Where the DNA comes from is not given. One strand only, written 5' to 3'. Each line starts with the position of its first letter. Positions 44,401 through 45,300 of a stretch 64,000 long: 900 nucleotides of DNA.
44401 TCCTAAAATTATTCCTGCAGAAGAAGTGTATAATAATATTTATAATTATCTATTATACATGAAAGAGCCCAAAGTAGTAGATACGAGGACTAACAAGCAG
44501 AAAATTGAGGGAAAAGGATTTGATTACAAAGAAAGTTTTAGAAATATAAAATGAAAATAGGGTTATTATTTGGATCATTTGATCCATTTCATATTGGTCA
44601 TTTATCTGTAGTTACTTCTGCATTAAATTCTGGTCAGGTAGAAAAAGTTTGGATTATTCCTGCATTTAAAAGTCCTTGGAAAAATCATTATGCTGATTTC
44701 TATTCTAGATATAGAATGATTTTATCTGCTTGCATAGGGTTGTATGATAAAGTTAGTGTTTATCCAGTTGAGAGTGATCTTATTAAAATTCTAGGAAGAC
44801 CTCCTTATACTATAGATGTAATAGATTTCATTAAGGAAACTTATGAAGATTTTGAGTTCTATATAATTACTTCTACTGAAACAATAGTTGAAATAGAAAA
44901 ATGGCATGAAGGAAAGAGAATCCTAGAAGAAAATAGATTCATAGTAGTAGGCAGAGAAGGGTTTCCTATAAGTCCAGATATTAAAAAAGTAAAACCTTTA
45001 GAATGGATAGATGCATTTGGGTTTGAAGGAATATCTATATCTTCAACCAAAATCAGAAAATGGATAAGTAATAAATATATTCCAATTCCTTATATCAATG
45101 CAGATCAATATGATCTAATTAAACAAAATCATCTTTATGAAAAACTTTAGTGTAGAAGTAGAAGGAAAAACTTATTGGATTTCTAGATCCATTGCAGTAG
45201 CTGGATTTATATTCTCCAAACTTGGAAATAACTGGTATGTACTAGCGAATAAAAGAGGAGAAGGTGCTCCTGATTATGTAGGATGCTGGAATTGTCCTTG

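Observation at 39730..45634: Complete Preiss-Handler NAD+ synthesis route (PncA, PncB, NadD, NadE) plus Nudix hydrolase encoded by a phage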

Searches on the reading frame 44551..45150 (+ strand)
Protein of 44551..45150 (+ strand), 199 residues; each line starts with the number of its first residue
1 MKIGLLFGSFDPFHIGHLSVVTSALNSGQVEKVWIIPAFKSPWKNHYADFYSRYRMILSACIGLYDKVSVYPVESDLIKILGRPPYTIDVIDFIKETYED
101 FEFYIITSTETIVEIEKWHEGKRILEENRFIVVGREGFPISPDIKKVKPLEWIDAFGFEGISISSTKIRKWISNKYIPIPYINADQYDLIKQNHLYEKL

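Call 3: search_protein_families(library=pfam, proteins=[window:44551-45150:+], max_evalue=0.01)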
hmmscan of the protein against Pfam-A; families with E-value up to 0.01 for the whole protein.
window:44551-45150:+ (199 aa): 1 family
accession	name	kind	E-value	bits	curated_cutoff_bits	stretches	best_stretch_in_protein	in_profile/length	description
PF01467.32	CTP_transf_like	-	8.5e-16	58.8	21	1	6-170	2-132/133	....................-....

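Call 4: search_protein_families(library=ncbifam, proteins=[window:44551-45150:+], max_evalue=0.01)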
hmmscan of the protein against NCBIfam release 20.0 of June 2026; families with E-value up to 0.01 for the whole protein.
window:44551-45150:+ (199 aa): 23 families
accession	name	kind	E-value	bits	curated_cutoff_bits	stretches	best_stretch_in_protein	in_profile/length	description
NF000840.1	PRK00071.1-3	equivalog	2e-29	102.5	150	1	2-197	7-199/201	nicotinate-nucleotide adenylyltransferase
NF005519.0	PRK07152.1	equivalog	7.7e-29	100.7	315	1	1-197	1-185/361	nicotinate-nucleotide adenylyltransferase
TIGR00482.1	TIGR00482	equivalog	2.2e-28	99.6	112.45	1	5-175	1-173/194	nicotinate (nicotinamide) nucleotide adenylyltransferase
NF000841.0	PRK00071.1-4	equivalog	6.5e-21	75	197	1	2-197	8-193/194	nicotinate-nucleotide adenylyltransferase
NF000839.0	PRK00071.1-1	equivalog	7.8e-15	55.4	187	1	5-141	10-143/219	nicotinate-nucleotide adenylyltransferase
NF000842.0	PRK00071.2-1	equivalog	1.6e-14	54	167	1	1-197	2-185/191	nicotinate-nucleotide adenylyltransferase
NF000843.0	PRK00071.2-2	equivalog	8.1e-14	51.6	240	1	1-137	12-143/212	nicotinate-nucleotide adenylyltransferase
NF000845.0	PRK00071.2-4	equivalog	9.3e-12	44.8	210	1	1-137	8-139/197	nicotinate-nucleotide adenylyltransferase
NF005410.0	PRK06973.1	equivalog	1.2e-11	44.4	214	1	2-141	23-162/243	nicotinate-nucleotide adenylyltransferase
NF006479.0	PRK08887.1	equivalog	1.7e-11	44.2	164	1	2-133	3-131/174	nicotinate-nicotinamide nucleotide adenylyltransferase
NF000846.0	PRK00071.2-5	equivalog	1.7e-11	44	329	1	1-135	19-148/210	nicotinate-nucleotide adenylyltransferase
TIGR00125.1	cyt_tran_rel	domain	4.4e-07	30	27.7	1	3-57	1-56/65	adenylyltransferase/cytidyltransferase family protein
TIGR01510.1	coaD_prev_kdtB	equivalog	1.5e-06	28.3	103.3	1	4-77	2-70/155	pantetheine-phosphate adenylyltransferase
NF005988.0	PRK08099.1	equivalog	0.00022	20.5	201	1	2-39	65-100/411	multifunctional transcriptional regulator/nicotinamide-nucleotide adenylyltransferase/ribosylnicotinamide kinase NadR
NF045965.1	RibF_rel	equivalog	0.00038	20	200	1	5-45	16-59/279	FAD synthase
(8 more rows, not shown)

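Call 6: search_protein_families(library=phrogs, proteins=[window:44551-45150:+], max_evalue=0.001)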
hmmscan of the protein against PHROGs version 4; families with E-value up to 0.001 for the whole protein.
window:44551-45150:+ (199 aa): 2 families
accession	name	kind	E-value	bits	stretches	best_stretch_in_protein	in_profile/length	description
phrog_395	-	other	0.0002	22.2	1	2-60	12-70/373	cytidyltransferase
phrog_3462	-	moron, auxiliary metabolic gene and host takeover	0.00027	21.2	1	1-47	2-46/346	nicotinamide-nucleotide adenylyltransferase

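Call 14: search_solved_structures(query=window:44551-45150:+, max_evalue=0.01, show_alignments=2)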
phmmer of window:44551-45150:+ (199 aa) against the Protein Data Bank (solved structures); distinct sequences matched with E-value up to 0.01: 18.
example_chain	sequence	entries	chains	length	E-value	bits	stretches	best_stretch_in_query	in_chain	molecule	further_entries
2h29_A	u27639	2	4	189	2.9e-16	63.3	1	2-178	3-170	Probable nicotinate-nucleotide adenylyltransferase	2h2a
1kam_A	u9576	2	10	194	8.6e-16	61.7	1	2-197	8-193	NICOTINATE-NUCLEOTIDE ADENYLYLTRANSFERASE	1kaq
8aih_A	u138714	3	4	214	5.1e-12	49.4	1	2-197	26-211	Probable nicotinate-nucleotide adenylyltransferase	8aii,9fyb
5db4_A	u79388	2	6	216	9.2e-12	48.6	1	2-185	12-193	Nicotinate-nucleotide adenylyltransferase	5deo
4ymi_A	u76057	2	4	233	1.2e-11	48.2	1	2-185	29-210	Probable nicotinate-nucleotide adenylyltransferase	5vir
4s1o_A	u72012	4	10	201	1.9e-11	47.5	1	2-142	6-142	Probable nicotinate-nucleotide adenylyltransferase | Nicotinate-nucleotide adenylyltransferase | nicotinate mononucleotide adenylyltransferase NadD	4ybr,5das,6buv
3dv2_A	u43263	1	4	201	2.2e-11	47.3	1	2-175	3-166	Nicotinate (Nicotinamide) nucleotide adenylyltransferase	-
2qtr_A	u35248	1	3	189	2.7e-11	47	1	2-142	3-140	Probable nicotinate-nucleotide adenylyltransferase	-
3hfj_A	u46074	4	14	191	2.8e-11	47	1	2-142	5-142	Nicotinate (Nicotinamide) nucleotide adenylyltransferase | nicotinate-nucleotide adenylyltransferase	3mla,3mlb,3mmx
4x0e_A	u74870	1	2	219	2.9e-11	47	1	2-142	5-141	Probable nicotinate-nucleotide adenylyltransferase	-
2qtm_A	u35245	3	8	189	3.1e-11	46.8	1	2-142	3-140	Nicotinate (Nicotinamide) nucleotide adenylyltransferase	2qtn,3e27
5llt_A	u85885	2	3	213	1.1e-10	45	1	5-175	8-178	Nicotinate-nucleotide adenylyltransferase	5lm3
4rpi_A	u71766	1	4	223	2.4e-09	40.7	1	2-142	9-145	nicotinate-nucleotide adenylyltransferase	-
1yul_A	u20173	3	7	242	3.9e-08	36.7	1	2-137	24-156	Probable nicotinate-nucleotide adenylyltransferase | 'Probable nicotinate-nucleotide adenylyltransferase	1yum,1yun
1k4k_A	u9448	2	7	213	5.1e-07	33.1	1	5-141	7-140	Nicotinic acid mononucleotide adenylyltransferase | NaMN adenylyltransferase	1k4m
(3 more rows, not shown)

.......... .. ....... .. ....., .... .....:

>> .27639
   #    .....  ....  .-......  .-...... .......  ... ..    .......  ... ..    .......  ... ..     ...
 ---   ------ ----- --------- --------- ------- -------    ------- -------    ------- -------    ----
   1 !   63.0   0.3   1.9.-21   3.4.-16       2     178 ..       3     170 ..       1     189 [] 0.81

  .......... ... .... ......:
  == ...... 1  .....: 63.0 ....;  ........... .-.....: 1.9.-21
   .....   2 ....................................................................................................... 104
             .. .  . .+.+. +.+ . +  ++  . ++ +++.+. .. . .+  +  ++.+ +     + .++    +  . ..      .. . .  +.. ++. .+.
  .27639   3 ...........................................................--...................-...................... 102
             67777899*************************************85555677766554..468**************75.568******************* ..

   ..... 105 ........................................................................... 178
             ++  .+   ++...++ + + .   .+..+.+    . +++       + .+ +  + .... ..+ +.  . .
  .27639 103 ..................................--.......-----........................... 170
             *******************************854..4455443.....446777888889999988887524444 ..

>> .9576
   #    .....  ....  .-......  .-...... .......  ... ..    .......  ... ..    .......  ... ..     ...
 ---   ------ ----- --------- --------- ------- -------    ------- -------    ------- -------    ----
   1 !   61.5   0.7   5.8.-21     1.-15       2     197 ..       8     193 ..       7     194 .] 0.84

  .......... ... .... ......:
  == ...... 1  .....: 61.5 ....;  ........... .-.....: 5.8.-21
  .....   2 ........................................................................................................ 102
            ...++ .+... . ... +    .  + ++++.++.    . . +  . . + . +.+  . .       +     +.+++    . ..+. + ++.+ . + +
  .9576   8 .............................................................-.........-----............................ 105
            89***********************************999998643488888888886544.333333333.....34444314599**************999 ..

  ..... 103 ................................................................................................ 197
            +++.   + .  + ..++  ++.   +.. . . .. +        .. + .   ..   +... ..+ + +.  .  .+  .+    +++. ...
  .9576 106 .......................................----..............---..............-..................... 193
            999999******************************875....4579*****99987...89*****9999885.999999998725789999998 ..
